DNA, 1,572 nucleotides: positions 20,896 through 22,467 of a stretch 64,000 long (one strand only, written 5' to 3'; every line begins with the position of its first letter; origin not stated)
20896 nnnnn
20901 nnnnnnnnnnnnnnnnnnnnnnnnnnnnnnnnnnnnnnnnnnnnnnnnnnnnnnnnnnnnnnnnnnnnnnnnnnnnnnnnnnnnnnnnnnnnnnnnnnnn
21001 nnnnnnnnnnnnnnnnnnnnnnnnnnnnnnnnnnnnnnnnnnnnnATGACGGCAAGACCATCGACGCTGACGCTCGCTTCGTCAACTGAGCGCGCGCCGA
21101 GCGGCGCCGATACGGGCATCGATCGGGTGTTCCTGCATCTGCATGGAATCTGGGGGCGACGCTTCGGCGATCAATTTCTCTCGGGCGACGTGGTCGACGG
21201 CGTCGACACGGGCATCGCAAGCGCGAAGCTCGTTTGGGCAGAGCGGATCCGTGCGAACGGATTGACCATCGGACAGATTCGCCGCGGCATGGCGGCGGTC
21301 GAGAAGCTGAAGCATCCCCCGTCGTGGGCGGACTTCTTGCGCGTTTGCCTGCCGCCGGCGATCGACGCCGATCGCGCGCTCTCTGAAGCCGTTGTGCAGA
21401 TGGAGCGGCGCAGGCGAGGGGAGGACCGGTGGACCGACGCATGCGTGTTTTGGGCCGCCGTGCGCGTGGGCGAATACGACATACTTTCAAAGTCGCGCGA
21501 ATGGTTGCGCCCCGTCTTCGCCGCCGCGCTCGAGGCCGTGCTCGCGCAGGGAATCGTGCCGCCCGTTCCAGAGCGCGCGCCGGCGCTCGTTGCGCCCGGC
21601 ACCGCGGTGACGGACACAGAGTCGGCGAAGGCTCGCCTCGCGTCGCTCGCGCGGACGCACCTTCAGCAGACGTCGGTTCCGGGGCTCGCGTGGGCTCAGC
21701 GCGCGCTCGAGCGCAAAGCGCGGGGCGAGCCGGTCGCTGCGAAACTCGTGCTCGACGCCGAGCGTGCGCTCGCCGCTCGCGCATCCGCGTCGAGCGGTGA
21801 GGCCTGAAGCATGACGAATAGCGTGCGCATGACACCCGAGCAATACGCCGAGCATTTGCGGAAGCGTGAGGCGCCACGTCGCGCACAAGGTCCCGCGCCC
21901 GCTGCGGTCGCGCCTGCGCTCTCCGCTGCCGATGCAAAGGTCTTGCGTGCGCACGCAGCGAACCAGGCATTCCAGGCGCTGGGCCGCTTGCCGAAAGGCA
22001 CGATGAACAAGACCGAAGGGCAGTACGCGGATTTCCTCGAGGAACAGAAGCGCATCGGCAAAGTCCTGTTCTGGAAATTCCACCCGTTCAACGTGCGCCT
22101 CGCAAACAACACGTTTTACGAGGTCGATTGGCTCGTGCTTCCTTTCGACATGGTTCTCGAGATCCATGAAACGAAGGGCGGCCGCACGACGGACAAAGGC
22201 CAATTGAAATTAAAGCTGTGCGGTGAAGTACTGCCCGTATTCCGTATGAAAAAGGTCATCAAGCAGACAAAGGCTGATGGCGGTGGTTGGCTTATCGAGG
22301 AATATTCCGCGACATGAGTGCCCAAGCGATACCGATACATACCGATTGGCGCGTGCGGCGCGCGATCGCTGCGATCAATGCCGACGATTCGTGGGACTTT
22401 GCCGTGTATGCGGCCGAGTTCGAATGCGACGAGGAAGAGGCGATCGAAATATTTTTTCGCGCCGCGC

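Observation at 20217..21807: Second, lambda-type O/P replication module with in-gene ori iterons: dual replication systems on one element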

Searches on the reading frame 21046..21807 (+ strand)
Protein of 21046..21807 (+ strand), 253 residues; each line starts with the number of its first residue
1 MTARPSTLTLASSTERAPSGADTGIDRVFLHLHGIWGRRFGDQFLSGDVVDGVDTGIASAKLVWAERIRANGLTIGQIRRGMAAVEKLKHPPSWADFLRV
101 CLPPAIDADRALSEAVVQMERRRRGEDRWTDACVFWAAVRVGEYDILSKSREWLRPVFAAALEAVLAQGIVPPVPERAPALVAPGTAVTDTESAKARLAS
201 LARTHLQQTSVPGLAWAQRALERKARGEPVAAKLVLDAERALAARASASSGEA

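Call 3: search_protein_families(library=pfam, proteins=[window:21046-21807:+], max_evalue=1)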
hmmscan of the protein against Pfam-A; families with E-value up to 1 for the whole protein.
window:21046-21807:+ (253 aa): 0 families

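Call 4: search_protein_families(library=phrogs, proteins=[window:21046-21807:+], max_evalue=0.01)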
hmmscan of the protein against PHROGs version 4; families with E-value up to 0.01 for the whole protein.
window:21046-21807:+ (253 aa): 1 family
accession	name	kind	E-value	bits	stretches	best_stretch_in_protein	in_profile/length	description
phrog_1524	-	unknown function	0.00041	21.3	1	63-116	44-97/252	-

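Call 7: search_solved_structures(query=window:21046-21807:+, max_evalue=10, show_alignments=3)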
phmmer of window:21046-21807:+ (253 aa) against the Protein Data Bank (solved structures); distinct sequences matched with E-value up to 10: 0.

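Call 15: find_homologous_proteins(query=window:21046-21807:+)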
Query window:21046-21807:+ (253 aa): 1 proteins with E <= 0.001 among 8000 candidates.
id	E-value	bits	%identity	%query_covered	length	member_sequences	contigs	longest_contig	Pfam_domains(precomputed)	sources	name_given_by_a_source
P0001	3.2e-158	542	100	100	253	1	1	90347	-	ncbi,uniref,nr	ncbi:hypothetical protein [Pararobbsia silviterrae]|uniref:Uncharacterized protein n=1 Tax=Pararobbs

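Call 37: search_protein_representatives(protein=window:21046-21807:+)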
Query: 253 residues. Proteins with E-value up to 0.001 (for the whole library): 447; up to 1e-10: 183; up to 1e-30: 7. The best 150 are listed.
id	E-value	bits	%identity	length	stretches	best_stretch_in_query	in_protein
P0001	1.0e-158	542.3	100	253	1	1-253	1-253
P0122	3.7e-44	167.2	37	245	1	6-237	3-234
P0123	1.4e-40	155.6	44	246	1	22-245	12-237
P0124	5.7e-36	140.5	36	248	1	10-244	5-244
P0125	1.6e-34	135.8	37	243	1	32-222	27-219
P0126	9.0e-34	133.3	43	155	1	21-162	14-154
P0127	2.6e-31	125.2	38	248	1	4-245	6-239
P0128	3.0e-30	121.7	38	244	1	23-241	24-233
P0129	3.0e-30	121.7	36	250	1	21-243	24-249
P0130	2.8e-29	118.6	40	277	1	16-238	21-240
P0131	1.2e-27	113.2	46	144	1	13-141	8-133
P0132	9.6e-27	110.2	41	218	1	16-140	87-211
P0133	1.8e-26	109.3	39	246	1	54-229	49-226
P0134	6.3e-26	107.6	39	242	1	23-243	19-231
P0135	7.9e-26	107.3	38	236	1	7-245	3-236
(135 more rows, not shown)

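Call 39: predict_structure(protein=window:21046-21807:+)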
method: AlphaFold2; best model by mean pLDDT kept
length: 253 residues; sequences in the alignment: 1
mean_pLDDT: 42.4   pTM: 0.26
mean pLDDT of the five models: 42.4, 42.2, 41.5, 38.9, 37.1
residues with pLDDT >= 90: 1; 70-90: 10; 50-70: 42; < 50: 200
segments of 3 or more residues with pLDDT < 50: 1-68, 89-98, 101-213, 251-253
pLDDT, mean of each block of 10 residues (from residue 1): 31 31 36 37 32 33 45 52 52 49 44 39 38 34 32 40 37 30 31 40 39 56 80 64 60 42
secondary structure, 60 per line:
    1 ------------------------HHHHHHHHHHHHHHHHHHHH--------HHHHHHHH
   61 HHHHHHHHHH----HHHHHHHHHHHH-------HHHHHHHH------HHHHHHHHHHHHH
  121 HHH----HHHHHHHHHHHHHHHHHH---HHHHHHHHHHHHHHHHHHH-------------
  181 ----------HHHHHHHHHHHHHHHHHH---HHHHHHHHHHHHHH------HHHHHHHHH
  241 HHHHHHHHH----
elements in order: H25-44 H53-70 H75-86 H94-101 H108-123 H128-145 H149-167 H191-208 H212-225 H232-249

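Call 40: search_protein_families(library=pfam, alignment_id=A2, max_evalue=0.01)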
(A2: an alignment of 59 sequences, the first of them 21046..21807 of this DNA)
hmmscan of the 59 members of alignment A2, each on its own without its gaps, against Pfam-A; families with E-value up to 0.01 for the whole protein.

A. member 1, window:21046-21807:+ (253 aa): 0 families

B. families by the number of members that match (of 59 scanned): 3 families
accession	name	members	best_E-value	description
PF06992.16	Phage_lambda_P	28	1.9e-11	Replication protein P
PF18226.6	QslA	1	0.0063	LasR-specific antiactivator QslA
PF20975.2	DGCcoil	1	0.0099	DGC-associated coil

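Call 42: search_solved_structures(query=A2, max_evalue=10, show_alignments=2)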
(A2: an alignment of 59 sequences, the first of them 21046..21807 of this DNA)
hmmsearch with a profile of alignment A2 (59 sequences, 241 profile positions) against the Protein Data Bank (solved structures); distinct sequences matched with E-value up to 10: 3.
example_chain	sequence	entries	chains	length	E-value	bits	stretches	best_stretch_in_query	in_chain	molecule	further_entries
8v9t_V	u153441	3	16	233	3.7e-12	49.8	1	15-193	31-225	Helicase loader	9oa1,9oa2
1no1_A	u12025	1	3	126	0.12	15.4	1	43-90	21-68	replisome organizer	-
9nvv_b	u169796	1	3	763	0.2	14.7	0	124-157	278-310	HIV envelope gp120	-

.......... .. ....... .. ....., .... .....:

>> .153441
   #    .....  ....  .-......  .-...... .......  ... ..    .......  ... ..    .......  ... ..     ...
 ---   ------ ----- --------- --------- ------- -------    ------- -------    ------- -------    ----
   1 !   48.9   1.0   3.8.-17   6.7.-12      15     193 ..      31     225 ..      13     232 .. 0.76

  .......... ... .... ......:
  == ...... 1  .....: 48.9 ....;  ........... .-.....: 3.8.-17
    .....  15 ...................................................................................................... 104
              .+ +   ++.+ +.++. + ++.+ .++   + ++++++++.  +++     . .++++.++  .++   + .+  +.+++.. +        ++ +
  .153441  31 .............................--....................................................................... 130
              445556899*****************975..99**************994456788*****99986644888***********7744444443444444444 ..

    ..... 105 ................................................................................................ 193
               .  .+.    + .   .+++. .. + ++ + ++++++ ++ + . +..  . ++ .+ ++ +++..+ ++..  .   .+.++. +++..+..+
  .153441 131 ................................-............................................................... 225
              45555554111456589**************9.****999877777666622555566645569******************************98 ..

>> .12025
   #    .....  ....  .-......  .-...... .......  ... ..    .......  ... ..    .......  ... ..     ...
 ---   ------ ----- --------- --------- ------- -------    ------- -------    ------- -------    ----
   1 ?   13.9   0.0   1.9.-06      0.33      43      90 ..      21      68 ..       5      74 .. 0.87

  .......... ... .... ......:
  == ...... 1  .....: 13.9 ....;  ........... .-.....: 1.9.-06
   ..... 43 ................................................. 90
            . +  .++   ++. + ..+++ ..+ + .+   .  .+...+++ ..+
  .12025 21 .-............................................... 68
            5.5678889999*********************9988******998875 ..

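Call 61: search_dna_similar(query=window:21046-21807:+, collection=phages, mode=protein, max_rows=20)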
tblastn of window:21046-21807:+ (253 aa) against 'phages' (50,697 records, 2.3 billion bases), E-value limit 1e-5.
Records with a match: 4; places in all: 4; records where one place covers at least 80% of the query: 0.
Best place of each record, by identity: <60% 4.
By first word of the organism name: Bordetella 3; EBPR 1.
By host as written in the record: Bordetella avium 2; - 1; Bordetella bronchiseptica Bb01 1.
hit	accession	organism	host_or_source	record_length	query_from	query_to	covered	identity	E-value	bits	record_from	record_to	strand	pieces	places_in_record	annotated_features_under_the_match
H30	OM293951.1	Bordetella phage vB_BaM-IFTN2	Bordetella avium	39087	28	226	79%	32.2%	5e-13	74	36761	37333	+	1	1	endonuclease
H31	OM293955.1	Bordetella phage vB_BaM-IFTN6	Bordetella avium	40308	28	226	79%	32.2%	5e-13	74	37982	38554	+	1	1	hypothetical protein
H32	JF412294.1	EBPR podovirus 1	-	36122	22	203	72%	33.5%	1e-19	94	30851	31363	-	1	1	gp47: hypothetical protein | gp48: hypothetical protein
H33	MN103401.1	Bordetella phage vB_BbrS_PHB09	Bordetella bronchiseptica Bb01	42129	25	202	70%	33.3%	3e-14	78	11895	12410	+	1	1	hypothetical protein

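Call 67: find_encoding_contigs(protein=P0001, flank=10000, max_places=2)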
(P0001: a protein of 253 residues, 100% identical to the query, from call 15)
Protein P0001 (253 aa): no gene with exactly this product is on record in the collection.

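Call 82: find_related_loci(query=A4, collection=genome_contigs, flank=10000)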
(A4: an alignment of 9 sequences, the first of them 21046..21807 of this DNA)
Query A4 (253 aa) in genome_contigs; peptide patterns used: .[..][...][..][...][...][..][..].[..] (x = any residue, [..] = any of these).
250 stretches matched a pattern; 106 encode a relative of the query (tblastn E <= 1e-3); the best 80 are kept; 80 distinct loci.
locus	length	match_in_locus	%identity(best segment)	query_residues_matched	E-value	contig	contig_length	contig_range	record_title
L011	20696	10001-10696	42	1-236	5e-55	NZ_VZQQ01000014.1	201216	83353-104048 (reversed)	Paraburkholderia podalyriae strain WC7.3b NODE_14_length_201216_cov_86.758137, whole genome shotgun sequence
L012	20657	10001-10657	43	5-224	9e-53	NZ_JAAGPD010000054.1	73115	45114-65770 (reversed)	Paraburkholderia sp. Tr-20389 NODE_44_length_73418_cov_57.007900/0/0, whole genome shotgun sequence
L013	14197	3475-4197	37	7-244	7e-45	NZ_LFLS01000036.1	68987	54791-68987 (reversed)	Herbaspirillum autotrophicum strain IAM 14942 contig36, whole genome shotgun sequence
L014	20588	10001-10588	42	22-217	5e-44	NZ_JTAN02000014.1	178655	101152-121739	Burkholderia sp. USMB20 PL79_2_7, whole genome shotgun sequence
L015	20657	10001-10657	37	6-230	2e-35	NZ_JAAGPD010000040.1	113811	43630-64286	Paraburkholderia sp. Tr-20389 NODE_32_length_113811_cov_56.399335/0/0, whole genome shotgun sequence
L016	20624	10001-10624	37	25-236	2e-34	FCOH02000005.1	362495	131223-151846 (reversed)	Burkholderia peredens type strain LMG 29314 genome assembly, contig: contig000005, whole genome shotgun sequence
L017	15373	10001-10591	39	25-227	2e-34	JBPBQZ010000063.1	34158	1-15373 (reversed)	MAG: Janthinobacterium lividum isolate 3300036998_metabat.27 3300036998_metabat.27_Ga0393322_0000325, whole genome shotg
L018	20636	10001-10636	36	6-231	6e-33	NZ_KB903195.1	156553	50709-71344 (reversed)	Cupriavidus sp. UYPR2.512 A3A5DRAFT_scaffold_8.9, whole genome shotgun sequence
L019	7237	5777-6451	34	4-242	2e-31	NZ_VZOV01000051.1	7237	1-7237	Cupriavidus gilardii strain CCUG 38401 contig_0000051, whole genome shotgun sequence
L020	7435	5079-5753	35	5-242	5e-29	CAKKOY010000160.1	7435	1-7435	Ralstonia syzygii subsp. syzygii strain LMG 10661 genome assembly, contig: 160, whole genome shotgun sequence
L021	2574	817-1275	40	25-185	5e-29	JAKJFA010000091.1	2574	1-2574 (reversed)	MAG: Proteobacteria bacterium isolate UR.bin222 NODE_91_length_2574_cov_1.981177, whole genome shotgun sequence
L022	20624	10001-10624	36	28-242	7e-29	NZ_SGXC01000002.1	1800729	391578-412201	Pigmentiphaga kullae strain K24 Ga0310531_12, whole genome shotgun sequence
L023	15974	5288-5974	35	5-242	7e-29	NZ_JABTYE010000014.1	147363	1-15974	Cupriavidus gilardii strain USM5 USM5_assembled_contig_14, whole genome shotgun sequence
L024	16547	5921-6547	33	25-243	9e-28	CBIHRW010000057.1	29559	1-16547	MAG TPA_asm: uncultured Noviherbaspirillum sp. isolate SRR18156185_binner123_Refined_2 genome assembly, contig: ERZ27336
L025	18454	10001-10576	37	25-221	5e-32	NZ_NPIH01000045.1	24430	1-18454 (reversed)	Paraburkholderia sp. SG-MS1 scaffold_45, whole genome shotgun sequence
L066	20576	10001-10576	29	25-223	7e-16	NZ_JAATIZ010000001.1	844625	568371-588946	Paenalcaligenes hominis strain DSM 26613 Ga0373194_01, whole genome shotgun sequence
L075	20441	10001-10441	32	25-167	7e-14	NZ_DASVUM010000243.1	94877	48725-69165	MAG: Pseudomonas sp. isolate SMAG_U3317 k141_593636, whole genome shotgun sequence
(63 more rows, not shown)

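Call 85: search_protein_families(library=pfam, proteins=[L011:9088-10050:+, L012:9202-10053:+, L013:2562-3524:+, L014:9096-9959:+, L015:9139-10011:+, L016:9034-9954:+, L017:9178-9960:+, L018:9175-10029:+, L066:9082-9954:+, L075:9061-9972:+], max_evalue=0.01)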
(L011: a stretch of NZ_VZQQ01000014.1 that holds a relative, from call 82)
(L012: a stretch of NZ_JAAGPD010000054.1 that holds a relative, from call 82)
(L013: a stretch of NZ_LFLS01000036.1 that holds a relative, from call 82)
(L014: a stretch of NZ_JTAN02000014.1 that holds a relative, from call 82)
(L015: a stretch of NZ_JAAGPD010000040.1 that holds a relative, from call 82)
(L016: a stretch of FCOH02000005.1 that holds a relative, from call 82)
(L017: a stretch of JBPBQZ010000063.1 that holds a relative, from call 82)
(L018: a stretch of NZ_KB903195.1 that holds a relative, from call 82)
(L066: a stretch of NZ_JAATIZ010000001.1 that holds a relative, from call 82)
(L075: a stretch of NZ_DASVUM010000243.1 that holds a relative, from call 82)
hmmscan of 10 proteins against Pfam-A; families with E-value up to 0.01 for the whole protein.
L011:9088-10050:+ (320 aa): 2 families
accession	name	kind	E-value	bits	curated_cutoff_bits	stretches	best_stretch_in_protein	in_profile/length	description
PF13730.12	HTH_36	-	1.1e-06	28.8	25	1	29-68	16-55/55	Helix-turn-helix domain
PF09339.16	HTH_IclR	-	0.0098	16.1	22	0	40-69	20-49/52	IclR helix-turn-helix domain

L012:9202-10053:+ (283 aa): 0 families

L013:2562-3524:+ (320 aa): 1 family
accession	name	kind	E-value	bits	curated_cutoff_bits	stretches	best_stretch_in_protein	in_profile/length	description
PF07120.17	DUF1376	-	2.6e-25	89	30.1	1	2-87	1-86/86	Protein of unknown function (DUF1376)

L014:9096-9959:+ (287 aa): 0 families

L015:9139-10011:+ (290 aa): 0 families

L016:9034-9954:+ (306 aa): 1 family
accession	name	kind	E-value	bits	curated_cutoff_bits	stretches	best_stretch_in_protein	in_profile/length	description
PF13730.12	HTH_36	-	0.00011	22.4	25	1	29-68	16-55/55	Helix-turn-helix domain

L017:9178-9960:+ (260 aa): 1 family
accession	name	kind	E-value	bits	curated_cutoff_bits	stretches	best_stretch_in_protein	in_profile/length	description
PF09681.16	Phage_rep_org_N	-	0.0059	17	23.3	0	3-106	1-118/121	N-terminal phage replisome organiser (Phage_rep_org_N)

L018:9175-10029:+ (284 aa): 2 families
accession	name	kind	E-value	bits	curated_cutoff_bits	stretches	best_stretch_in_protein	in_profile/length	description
PF13730.12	HTH_36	-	6.6e-08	32.7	25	1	24-68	11-55/55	Helix-turn-helix domain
PF13412.12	HTH_24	-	0.00042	20.3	21.9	1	40-69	19-48/48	Winged helix-turn-helix DNA-binding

L066:9082-9954:+ (290 aa): 2 families
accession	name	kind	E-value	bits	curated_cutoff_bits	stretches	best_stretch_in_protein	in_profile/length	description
PF09524.15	Phg_2220_C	-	2.9e-23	82.2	27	1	170-241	1-72/73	Conserved phage C-terminus (Phg_2220_C)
PF14394.12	DUF4423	-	1.1e-05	25.8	30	1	20-89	8-76/165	Domain of unknown function (DUF4423)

L075:9061-9972:+ (303 aa): 2 families
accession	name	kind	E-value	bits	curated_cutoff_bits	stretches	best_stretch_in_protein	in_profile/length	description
PF13730.12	HTH_36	-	8.2e-07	29.2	25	1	21-74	2-55/55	Helix-turn-helix domain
PF12802.13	MarR_2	-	0.00072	20.1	27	1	49-76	25-52/61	MarR family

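Call 93: search_dna_similar(query=window:21046-21807:+, collection=plasmids, mode=protein, max_rows=40)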
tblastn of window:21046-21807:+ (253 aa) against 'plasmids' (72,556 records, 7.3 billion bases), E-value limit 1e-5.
No match.

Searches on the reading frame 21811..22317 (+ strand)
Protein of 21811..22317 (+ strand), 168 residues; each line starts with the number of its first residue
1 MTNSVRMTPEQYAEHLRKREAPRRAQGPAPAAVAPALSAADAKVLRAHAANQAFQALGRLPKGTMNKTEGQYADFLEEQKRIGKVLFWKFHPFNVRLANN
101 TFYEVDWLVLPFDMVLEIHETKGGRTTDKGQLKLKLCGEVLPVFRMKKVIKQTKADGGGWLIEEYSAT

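Call 3: search_protein_families(library=pfam, proteins=[window:21811-22317:+], max_evalue=1)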
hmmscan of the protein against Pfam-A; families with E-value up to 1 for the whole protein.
window:21811-22317:+ (168 aa): 0 families

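Call 4: search_protein_families(library=phrogs, proteins=[window:21811-22317:+], max_evalue=0.01)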
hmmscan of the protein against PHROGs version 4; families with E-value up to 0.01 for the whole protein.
window:21811-22317:+ (168 aa): 2 families
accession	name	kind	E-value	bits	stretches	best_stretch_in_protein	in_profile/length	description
phrog_190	-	DNA, RNA and nucleotide metabolism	9.9e-09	35.9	1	20-164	137-294/338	Holliday junction resolvase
phrog_18669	-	unknown function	4.3e-07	30.7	1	115-165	6-54/54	-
